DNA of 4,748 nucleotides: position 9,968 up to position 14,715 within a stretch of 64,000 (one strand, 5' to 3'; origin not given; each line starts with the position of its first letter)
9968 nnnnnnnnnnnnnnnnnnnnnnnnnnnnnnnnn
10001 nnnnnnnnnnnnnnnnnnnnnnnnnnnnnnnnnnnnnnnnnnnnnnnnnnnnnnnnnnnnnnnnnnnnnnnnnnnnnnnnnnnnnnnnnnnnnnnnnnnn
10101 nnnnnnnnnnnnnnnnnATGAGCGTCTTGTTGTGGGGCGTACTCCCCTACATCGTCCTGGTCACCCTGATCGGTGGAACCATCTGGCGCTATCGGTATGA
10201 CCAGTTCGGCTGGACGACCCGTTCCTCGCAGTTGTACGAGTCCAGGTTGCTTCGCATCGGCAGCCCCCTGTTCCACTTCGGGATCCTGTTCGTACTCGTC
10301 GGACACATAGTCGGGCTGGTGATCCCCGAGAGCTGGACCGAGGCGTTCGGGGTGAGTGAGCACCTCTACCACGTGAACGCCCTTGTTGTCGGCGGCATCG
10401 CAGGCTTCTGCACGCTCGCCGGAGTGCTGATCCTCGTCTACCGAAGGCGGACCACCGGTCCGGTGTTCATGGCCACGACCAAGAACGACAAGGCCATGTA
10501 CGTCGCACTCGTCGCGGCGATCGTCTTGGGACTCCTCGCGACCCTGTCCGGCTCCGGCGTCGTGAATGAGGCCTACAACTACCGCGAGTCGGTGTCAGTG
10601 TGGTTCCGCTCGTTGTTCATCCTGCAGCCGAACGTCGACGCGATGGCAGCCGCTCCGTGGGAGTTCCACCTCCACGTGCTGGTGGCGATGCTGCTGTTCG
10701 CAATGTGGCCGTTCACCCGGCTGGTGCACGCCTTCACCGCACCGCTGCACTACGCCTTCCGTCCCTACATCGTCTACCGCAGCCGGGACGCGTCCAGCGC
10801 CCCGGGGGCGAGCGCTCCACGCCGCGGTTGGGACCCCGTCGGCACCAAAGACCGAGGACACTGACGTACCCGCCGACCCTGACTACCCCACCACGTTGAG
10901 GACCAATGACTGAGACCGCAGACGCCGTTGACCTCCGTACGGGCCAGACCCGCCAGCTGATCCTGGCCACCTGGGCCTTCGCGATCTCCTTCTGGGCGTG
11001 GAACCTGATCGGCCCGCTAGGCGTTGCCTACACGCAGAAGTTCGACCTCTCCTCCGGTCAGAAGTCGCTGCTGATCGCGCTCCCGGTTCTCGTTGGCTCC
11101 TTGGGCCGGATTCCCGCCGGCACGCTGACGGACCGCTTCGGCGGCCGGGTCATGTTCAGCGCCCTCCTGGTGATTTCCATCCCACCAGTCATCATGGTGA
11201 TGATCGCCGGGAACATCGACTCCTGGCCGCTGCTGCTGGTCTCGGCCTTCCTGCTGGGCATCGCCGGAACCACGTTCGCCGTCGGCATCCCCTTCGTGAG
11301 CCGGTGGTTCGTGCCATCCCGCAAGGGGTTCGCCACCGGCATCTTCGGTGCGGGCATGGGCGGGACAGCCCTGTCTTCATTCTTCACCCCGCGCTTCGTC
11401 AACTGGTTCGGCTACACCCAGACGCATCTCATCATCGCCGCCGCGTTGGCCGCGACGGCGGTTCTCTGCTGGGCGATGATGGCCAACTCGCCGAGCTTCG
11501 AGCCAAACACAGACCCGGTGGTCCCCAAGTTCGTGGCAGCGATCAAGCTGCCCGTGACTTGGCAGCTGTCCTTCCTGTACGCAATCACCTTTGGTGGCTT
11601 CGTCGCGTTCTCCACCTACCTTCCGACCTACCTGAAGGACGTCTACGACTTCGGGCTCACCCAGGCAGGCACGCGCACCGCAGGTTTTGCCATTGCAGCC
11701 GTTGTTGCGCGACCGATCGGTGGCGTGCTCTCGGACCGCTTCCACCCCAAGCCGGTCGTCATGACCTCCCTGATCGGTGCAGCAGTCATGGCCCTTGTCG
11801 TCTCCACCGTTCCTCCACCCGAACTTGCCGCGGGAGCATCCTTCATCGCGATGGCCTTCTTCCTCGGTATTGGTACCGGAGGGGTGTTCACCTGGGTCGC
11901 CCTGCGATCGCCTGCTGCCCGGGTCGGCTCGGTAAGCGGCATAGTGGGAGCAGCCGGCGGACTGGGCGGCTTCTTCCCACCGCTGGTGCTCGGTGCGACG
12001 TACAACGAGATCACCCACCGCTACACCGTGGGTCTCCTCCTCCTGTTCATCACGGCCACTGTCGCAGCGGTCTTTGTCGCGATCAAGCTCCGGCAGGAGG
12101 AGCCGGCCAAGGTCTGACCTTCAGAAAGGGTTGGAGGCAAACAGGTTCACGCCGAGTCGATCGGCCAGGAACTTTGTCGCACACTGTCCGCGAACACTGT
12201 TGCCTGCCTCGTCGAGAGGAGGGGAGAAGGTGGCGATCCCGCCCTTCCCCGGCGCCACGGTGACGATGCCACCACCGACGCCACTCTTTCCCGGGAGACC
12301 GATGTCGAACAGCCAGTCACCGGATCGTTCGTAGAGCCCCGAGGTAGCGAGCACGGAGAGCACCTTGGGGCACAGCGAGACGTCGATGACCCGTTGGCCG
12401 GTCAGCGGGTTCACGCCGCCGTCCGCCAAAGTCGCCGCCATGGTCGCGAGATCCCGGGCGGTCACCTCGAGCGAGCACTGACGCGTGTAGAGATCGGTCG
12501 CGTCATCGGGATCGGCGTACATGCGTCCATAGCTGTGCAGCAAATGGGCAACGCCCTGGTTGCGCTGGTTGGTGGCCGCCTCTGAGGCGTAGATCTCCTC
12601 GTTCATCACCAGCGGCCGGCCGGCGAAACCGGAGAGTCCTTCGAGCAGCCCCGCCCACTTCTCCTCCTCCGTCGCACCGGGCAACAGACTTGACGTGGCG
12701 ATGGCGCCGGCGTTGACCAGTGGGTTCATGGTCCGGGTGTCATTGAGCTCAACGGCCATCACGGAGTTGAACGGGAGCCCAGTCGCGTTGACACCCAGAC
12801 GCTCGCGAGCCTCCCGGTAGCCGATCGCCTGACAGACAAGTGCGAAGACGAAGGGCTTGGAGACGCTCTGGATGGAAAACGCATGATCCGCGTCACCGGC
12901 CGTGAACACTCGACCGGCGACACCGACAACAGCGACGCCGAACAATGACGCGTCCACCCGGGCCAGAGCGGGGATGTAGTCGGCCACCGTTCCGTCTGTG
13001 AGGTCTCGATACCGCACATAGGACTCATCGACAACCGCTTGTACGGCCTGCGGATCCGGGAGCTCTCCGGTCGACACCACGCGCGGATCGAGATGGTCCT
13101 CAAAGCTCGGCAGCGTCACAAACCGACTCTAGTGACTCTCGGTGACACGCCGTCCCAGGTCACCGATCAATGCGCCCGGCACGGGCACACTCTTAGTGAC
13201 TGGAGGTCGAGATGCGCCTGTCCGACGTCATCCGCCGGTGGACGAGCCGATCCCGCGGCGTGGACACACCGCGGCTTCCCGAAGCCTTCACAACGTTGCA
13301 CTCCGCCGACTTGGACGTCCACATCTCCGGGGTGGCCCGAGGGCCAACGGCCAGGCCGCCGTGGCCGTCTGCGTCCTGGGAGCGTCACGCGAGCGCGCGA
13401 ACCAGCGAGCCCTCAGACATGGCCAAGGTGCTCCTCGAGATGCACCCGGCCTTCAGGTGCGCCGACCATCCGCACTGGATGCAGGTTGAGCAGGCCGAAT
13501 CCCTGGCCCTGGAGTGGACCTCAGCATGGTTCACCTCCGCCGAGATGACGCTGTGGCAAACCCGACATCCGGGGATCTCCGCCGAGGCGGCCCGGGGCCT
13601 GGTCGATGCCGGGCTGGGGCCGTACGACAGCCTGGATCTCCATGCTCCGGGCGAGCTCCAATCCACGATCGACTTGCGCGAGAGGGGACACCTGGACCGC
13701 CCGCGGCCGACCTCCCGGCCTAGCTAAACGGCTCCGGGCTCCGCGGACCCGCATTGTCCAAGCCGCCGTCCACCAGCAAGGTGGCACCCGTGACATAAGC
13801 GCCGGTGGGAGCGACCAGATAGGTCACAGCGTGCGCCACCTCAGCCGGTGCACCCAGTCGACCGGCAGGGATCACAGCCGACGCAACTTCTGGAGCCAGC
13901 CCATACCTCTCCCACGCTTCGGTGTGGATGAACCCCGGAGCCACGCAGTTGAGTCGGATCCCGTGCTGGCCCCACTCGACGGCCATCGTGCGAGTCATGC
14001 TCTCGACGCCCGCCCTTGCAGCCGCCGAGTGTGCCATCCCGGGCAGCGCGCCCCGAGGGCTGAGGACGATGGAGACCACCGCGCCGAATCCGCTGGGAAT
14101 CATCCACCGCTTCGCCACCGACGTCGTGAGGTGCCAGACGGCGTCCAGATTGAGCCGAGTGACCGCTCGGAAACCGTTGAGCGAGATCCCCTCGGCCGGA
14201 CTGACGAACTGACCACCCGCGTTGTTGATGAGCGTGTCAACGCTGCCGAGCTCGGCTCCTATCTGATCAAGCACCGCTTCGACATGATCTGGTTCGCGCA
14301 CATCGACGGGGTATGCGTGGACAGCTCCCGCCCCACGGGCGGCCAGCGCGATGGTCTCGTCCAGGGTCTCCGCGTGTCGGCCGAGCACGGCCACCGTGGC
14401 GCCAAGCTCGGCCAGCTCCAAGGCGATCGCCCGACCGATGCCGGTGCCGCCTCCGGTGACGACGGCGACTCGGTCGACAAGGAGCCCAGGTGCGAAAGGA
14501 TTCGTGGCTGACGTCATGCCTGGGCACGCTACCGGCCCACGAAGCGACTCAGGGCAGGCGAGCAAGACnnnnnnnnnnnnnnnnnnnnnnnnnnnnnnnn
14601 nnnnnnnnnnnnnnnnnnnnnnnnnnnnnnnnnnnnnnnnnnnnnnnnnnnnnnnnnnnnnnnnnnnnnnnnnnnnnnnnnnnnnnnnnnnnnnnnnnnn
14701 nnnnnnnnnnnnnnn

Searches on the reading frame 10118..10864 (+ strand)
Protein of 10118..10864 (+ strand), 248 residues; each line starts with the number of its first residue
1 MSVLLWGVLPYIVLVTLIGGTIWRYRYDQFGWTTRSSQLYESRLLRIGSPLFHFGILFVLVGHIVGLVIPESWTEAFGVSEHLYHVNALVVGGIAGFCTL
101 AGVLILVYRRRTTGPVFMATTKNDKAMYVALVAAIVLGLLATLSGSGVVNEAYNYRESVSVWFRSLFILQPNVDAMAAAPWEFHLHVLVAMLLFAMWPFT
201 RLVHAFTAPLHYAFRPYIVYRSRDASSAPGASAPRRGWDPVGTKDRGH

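Call 5: search_protein_families(library=pfam, proteins=[window:10118-10864:+])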
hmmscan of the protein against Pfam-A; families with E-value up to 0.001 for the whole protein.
window:10118-10864:+ (248 aa): 1 family
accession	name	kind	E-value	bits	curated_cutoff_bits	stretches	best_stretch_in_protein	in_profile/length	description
PF02665.19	Nitrate_red_gam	-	1e-91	306.9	22.9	1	3-223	2-217/217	Nitrate reductase gamma subunit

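Call 21: find_encoding_contigs(protein=window:10118-10864:+, flank=10000, max_places=8)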
Protein window:10118-10864:+ (248 aa): no gene with exactly this product is on record in the collection.

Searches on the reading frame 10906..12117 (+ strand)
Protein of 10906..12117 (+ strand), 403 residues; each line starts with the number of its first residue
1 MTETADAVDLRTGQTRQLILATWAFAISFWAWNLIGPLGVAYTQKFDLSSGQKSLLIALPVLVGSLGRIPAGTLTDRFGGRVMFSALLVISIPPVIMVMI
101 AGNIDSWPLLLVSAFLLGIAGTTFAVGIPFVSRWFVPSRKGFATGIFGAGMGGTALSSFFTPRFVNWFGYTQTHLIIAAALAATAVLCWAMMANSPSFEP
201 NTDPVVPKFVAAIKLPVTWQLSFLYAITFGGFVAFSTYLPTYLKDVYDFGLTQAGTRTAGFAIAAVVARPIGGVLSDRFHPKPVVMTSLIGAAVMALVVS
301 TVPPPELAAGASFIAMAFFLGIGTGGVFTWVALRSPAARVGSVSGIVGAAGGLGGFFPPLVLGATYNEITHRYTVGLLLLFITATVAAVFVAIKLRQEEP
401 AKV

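Call 5: search_protein_families(library=pfam, proteins=[window:10906-12117:+])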
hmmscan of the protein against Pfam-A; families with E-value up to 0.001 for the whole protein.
window:10906-12117:+ (403 aa): 2 families
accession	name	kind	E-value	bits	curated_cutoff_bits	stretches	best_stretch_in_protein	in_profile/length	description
PF07690.21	MFS_1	-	2.1e-51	175.3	33.4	2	24-357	4-345/347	Major Facilitator Superfamily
PF00083.30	Sugar_tr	-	0.00066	19.1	22.3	0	49-129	44-124/452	Sugar (and other) transporter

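Call 55: search_protein_families(library=ncbifam, proteins=[window:10906-12117:+], max_evalue=1)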
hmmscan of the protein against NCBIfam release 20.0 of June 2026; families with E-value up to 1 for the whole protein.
window:10906-12117:+ (403 aa): 29 families (the best 25 are shown)
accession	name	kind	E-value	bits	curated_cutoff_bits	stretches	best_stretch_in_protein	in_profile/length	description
TIGR00886.1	2A0108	subfamily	5.2e-61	206.7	311.7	1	16-355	1-368/368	NarK family nitrate/nitrite MFS transporter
NF049980.1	SfMCT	equivalog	1.5e-16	60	320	1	41-379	27-374/378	L-lactate MFS transporter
NF011608.0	PRK15034.1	subfamily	1.3e-13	50.9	836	1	16-331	34-370/462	nitrate/nitrite transporter NarU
TIGR00893.1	2A0114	subfamily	3.1e-13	49.5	395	2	207-388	206-390/399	D-galactonate transporter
TIGR00881.1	2A0104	subfamily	2.3e-12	46.7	407.75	2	214-367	214-371/379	phosphoglycerate transporter protein PgtP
TIGR00890.1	2A0111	subfamily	7e-12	45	374.85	1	30-384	20-371/377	oxalate/formate antiport family MFS transporter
TIGR00711.1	efflux_EmrB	subfamily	6.8e-08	31.7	230.2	1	228-322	268-360/485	DHA2 family efflux MFS transporter permease subunit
NF053757.1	BclibactTpBcbE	equivalog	2.2e-07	30.1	600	2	41-235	27-226/394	bacillibactin exporter BcbE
TIGR00895.1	2A0115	subfamily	2.5e-06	26.7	418.55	2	219-363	253-395/398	aromatic acid/H+ symport family MFS transporter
NF012191.0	tet_MFS_C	exception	5.2e-05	22.3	850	1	239-303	28-94/396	tetracycline efflux MFS transporter Tet(C)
NF003477.0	PRK05122.1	subfamily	0.00018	20.3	374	2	221-377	19-184/404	MFS transporter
NF045684.1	tet_MFS_65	exception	0.00025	20.3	800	2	55-192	39-173/383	tetracycline efflux MFS transporter Tet(65)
TIGR00710.1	efflux_Bcr_CflA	subfamily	0.00035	20.1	200.9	1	46-387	35-379/385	Bcr/CflA family efflux MFS transporter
NF012174.0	tet_MFS_A_B_C_D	equivalog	0.00067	18.6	475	1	239-359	25-145/382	Tet(A)/Tet(B)/Tet(C) family tetracycline efflux MFS transporter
NF047787.1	PhglyTportPgtP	equivalog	0.0009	18.1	750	1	240-393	52-203/451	phosphoglycerate transporter PgtP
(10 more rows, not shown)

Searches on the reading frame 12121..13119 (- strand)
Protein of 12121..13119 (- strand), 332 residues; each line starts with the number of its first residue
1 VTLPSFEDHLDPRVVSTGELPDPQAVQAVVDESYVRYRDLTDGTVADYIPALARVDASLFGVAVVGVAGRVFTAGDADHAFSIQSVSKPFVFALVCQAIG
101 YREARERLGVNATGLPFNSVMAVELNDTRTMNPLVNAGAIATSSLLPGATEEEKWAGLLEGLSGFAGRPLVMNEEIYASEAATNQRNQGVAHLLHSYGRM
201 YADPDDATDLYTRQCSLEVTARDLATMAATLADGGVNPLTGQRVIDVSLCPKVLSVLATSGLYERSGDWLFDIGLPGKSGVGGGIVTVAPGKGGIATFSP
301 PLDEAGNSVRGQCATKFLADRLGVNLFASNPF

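Call 17: search_protein_families(library=pfam, proteins=[window:12121-13119:-], max_evalue=0.00001)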
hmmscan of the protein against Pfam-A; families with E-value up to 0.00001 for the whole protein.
window:12121-13119:- (332 aa): 1 family
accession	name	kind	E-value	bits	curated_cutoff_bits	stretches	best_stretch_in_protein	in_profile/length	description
PF04960.20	Glutaminase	-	1.4e-106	356.4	27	1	43-327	1-286/286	Glutaminase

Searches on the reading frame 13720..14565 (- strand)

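Call 17: search_protein_families(library=pfam, proteins=[window:13720-14565:-], max_evalue=0.00001)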
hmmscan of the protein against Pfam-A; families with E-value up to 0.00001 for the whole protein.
window:13720-14565:- (281 aa): 3 families
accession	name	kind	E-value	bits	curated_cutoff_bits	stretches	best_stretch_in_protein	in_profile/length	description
PF13561.12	adh_short_C2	-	4e-50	171.1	27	1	41-269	6-235/236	Enoyl-(Acyl carrier protein) reductase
PF00106.31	adh_short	-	3.2e-42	144.6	26.6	1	32-219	1-188/195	short chain dehydrogenase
PF08659.16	KR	-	4e-11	43.6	22.6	1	35-173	4-143/180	KR domain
